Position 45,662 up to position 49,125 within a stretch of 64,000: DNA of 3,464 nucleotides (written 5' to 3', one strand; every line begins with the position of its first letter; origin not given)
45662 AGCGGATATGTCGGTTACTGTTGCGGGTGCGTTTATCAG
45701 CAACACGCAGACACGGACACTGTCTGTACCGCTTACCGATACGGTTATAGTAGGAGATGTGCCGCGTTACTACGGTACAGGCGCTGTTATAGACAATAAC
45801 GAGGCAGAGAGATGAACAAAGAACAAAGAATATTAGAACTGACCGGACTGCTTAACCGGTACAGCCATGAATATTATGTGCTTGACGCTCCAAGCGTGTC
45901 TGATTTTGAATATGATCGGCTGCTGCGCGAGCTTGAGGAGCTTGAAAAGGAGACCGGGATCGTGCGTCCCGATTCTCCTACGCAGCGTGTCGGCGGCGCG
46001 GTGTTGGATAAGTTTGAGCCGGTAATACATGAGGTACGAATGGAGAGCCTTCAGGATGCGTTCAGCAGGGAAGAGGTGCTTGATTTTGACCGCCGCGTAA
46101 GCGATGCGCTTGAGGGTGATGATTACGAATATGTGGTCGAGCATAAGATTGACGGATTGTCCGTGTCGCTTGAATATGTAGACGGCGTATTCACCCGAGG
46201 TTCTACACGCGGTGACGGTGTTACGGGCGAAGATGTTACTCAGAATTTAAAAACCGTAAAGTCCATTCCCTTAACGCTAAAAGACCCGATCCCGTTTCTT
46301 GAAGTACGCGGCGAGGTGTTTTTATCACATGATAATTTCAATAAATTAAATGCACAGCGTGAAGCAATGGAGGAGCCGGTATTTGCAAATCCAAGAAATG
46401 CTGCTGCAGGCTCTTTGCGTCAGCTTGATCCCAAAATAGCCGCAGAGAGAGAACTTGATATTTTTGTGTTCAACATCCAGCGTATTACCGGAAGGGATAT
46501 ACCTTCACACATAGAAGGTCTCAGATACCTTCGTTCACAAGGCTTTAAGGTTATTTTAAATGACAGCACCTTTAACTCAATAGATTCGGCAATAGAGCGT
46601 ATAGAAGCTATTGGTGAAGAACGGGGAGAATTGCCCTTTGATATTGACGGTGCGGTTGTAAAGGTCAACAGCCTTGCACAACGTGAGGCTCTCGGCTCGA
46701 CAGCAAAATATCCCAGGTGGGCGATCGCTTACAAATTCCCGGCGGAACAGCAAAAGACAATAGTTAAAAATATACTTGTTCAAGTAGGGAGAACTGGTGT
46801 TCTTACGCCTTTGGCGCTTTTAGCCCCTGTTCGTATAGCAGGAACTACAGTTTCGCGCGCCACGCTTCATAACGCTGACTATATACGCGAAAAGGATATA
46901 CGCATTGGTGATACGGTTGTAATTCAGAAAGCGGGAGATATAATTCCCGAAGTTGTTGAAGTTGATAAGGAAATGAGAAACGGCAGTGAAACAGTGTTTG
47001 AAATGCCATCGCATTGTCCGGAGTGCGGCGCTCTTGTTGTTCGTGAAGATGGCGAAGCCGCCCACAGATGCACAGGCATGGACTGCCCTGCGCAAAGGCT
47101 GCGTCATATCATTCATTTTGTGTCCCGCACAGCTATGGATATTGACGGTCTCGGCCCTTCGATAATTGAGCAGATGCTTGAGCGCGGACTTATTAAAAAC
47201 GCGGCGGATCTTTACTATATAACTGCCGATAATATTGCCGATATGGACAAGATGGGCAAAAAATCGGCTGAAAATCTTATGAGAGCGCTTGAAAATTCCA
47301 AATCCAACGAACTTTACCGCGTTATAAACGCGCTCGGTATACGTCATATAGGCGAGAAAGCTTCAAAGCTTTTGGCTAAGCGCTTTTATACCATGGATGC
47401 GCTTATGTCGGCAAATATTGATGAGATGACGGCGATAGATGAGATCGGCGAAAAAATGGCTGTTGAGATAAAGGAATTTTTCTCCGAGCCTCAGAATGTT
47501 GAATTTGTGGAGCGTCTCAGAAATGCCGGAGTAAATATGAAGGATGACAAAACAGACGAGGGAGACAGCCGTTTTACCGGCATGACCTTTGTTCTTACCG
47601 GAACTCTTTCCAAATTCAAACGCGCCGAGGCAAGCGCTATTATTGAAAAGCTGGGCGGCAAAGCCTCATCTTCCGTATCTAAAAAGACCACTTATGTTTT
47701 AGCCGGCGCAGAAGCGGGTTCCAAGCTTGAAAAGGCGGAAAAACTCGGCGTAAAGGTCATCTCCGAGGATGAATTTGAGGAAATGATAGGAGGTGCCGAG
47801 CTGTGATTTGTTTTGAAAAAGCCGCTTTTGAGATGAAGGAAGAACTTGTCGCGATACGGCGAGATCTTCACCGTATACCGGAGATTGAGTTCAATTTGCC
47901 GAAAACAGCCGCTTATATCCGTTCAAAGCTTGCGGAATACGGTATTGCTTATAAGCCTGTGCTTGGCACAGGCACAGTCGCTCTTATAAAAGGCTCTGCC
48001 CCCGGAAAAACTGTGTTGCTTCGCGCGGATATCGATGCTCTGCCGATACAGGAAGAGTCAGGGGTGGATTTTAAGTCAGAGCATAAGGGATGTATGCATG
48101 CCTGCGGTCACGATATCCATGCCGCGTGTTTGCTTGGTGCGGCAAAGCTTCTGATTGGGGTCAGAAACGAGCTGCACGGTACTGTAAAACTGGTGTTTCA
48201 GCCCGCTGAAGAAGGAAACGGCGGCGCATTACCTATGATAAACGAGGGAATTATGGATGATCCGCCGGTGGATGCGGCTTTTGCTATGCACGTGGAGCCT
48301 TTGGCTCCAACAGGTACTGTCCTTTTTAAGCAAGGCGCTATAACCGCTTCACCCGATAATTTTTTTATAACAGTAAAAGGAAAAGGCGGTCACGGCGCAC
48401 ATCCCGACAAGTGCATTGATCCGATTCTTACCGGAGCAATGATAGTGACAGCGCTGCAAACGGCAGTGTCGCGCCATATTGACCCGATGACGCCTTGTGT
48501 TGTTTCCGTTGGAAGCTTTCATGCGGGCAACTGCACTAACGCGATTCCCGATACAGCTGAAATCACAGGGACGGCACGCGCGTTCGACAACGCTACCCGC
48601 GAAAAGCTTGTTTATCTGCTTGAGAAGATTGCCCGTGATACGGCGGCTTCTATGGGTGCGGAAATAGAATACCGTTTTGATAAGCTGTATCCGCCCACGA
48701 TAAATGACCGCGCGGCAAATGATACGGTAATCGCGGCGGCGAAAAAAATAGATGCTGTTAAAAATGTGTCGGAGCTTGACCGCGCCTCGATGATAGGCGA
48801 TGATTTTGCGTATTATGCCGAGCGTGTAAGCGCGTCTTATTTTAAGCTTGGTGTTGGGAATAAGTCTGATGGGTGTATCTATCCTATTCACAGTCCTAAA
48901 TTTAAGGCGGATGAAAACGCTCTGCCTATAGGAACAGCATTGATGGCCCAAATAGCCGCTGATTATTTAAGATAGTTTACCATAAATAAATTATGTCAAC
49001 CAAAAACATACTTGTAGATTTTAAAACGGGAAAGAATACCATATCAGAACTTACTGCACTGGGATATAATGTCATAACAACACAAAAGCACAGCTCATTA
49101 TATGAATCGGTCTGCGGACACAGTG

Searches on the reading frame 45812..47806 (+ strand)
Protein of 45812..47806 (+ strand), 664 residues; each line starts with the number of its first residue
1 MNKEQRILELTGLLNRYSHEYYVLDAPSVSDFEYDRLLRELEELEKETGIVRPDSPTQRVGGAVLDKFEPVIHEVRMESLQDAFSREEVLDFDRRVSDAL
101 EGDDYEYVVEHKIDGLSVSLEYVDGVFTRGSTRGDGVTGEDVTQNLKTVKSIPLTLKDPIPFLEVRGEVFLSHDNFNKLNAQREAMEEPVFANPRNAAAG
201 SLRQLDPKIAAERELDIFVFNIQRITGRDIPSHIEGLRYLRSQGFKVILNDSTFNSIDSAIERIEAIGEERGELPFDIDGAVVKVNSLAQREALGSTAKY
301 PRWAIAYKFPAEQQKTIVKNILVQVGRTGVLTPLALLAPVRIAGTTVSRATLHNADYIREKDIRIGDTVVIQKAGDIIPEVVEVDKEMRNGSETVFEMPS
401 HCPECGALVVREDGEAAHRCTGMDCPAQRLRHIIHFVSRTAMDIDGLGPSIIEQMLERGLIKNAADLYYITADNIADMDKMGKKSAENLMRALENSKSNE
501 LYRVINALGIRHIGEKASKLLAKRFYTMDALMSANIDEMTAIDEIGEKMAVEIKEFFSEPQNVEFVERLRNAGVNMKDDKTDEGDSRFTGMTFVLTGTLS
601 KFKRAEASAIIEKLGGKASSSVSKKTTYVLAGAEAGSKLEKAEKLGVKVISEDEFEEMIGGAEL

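Call 73: search_protein_families(library=pfam, proteins=[window:45812-47806:+], max_evalue=0.00001)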
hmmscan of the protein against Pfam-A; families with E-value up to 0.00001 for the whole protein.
window:45812-47806:+ (664 aa): 7 families
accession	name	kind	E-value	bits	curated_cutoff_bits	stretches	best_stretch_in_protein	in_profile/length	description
PF01653.23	DNA_ligase_aden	-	1e-88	297.6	27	1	67-312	3-253/253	NAD-dependent DNA ligase adenylation domain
PF03120.22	DNA_ligase_OB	-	7.4e-35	119.1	32.9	1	316-392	2-78/79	NAD-dependent DNA ligase OB-fold domain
PF12826.13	HHH_2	-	3.5e-23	82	27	1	503-565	1-63/64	Helix-hairpin-helix motif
PF00533.33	BRCT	-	6.8e-16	58.7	21.3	1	588-659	6-78/78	BRCA1 C Terminus (BRCT) domain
PF03119.21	DNA_ligase_ZBD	-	1.1e-12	48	25.8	1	401-427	1-27/27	NAD-dependent DNA ligase C4 zinc finger domain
PF14520.12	HHH_5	-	2.7e-12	47.4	27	0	442-494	5-56/57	Helix-hairpin-helix domain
PF12738.14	PTCB-BRCT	-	6.5e-07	29.7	22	1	604-651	13-60/63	twin BRCT domain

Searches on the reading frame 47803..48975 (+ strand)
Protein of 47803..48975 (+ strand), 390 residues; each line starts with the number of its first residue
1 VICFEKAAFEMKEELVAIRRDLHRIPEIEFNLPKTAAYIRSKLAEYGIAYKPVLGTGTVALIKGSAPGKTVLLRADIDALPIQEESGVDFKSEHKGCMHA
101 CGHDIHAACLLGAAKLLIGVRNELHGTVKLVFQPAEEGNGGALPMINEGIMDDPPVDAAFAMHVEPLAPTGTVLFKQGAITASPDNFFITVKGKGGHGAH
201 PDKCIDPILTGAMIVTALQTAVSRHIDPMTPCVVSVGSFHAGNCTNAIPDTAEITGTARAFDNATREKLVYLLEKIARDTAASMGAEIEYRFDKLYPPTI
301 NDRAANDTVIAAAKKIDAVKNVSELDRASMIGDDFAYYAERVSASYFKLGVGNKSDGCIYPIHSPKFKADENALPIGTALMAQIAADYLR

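Call 73: search_protein_families(library=pfam, proteins=[window:47803-48975:+], max_evalue=0.00001)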
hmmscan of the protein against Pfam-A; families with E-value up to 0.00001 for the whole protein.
window:47803-48975:+ (390 aa): 2 families
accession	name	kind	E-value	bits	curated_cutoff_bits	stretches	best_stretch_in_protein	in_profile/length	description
PF01546.33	Peptidase_M20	-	5.6e-42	144.4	24.6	1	72-386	1-205/206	Peptidase family M20/M25/M40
PF07687.19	M20_dimer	-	3.7e-12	46.6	21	1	187-281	9-103/107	Peptidase dimerisation domain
